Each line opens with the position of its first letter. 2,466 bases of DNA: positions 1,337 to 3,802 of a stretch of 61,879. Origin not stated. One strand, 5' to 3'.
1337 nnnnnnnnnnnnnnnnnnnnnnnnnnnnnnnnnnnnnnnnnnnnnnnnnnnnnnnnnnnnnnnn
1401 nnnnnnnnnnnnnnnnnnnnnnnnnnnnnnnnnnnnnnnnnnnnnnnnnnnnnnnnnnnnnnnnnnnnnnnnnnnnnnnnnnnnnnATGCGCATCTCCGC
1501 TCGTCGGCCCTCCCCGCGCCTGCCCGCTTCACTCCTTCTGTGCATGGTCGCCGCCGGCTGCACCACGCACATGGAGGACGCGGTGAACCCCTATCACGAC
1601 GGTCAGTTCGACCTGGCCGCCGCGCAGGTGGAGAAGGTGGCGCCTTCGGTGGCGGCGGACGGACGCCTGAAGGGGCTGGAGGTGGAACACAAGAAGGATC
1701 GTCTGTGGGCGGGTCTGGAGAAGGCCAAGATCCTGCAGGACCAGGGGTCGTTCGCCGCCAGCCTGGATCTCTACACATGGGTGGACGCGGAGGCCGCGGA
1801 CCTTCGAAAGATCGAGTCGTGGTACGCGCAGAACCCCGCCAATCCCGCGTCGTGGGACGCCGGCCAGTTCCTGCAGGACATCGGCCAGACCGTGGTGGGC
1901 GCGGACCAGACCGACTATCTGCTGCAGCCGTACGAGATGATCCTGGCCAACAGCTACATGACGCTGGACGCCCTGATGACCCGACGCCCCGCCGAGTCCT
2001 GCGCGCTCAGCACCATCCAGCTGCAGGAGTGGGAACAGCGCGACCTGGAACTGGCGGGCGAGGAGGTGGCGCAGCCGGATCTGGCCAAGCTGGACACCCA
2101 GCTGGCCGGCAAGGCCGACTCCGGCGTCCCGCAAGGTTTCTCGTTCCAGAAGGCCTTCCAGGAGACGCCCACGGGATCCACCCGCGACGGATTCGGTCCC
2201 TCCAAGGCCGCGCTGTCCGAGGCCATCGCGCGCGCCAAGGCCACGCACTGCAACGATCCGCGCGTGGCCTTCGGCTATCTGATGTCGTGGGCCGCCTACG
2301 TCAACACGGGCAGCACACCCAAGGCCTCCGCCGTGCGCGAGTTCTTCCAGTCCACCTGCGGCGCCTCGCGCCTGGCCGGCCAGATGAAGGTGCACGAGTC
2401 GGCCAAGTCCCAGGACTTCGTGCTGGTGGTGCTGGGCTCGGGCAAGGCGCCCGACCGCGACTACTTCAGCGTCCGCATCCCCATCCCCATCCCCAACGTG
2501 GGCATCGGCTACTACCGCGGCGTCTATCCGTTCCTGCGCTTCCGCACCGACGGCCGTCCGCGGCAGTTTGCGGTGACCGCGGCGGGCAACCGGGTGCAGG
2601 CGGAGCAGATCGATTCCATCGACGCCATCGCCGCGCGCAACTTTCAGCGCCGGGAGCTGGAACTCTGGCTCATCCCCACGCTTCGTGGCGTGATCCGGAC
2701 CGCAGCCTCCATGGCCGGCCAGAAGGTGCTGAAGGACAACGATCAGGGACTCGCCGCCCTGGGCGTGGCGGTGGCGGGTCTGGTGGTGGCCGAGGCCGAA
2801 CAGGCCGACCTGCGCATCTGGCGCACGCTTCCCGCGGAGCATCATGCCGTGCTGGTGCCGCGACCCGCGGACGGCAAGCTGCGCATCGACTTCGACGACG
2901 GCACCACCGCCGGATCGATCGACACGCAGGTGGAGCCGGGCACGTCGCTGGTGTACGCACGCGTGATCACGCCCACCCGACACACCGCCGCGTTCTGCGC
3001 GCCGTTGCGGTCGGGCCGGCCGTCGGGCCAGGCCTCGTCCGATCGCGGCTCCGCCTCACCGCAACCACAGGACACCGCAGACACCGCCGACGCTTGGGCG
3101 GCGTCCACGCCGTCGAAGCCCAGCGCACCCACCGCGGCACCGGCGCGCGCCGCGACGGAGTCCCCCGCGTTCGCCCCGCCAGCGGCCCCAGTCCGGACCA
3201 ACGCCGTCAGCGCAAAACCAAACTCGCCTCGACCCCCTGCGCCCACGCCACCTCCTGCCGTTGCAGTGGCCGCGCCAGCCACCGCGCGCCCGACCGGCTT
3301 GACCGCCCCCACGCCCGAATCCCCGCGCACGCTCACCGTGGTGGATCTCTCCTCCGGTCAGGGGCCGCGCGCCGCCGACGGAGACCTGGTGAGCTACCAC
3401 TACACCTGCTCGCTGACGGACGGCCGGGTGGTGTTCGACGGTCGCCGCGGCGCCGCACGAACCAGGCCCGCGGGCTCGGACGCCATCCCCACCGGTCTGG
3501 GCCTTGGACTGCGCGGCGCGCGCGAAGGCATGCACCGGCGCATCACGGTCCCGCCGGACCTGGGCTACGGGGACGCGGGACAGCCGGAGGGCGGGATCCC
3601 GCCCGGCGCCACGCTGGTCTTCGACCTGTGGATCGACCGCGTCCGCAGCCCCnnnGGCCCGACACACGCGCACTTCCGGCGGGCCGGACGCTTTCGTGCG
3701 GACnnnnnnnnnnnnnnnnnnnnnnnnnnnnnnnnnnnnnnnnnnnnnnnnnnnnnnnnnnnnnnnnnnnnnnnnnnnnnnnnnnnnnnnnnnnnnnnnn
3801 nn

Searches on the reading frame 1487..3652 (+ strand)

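Call 25: search_protein_families(library=pfam, proteins=[window:1487-3652:+], max_evalue=0.0001)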
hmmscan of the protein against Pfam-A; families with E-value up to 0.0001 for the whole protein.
window:1487-3652:+ (722 aa): 1 family
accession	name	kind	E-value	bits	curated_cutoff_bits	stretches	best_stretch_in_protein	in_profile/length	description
PF00254.34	FKBP_C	-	3.5e-18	66.1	21.1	1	627-713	2-90/94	FKBP-type peptidyl-prolyl cis-trans isomerase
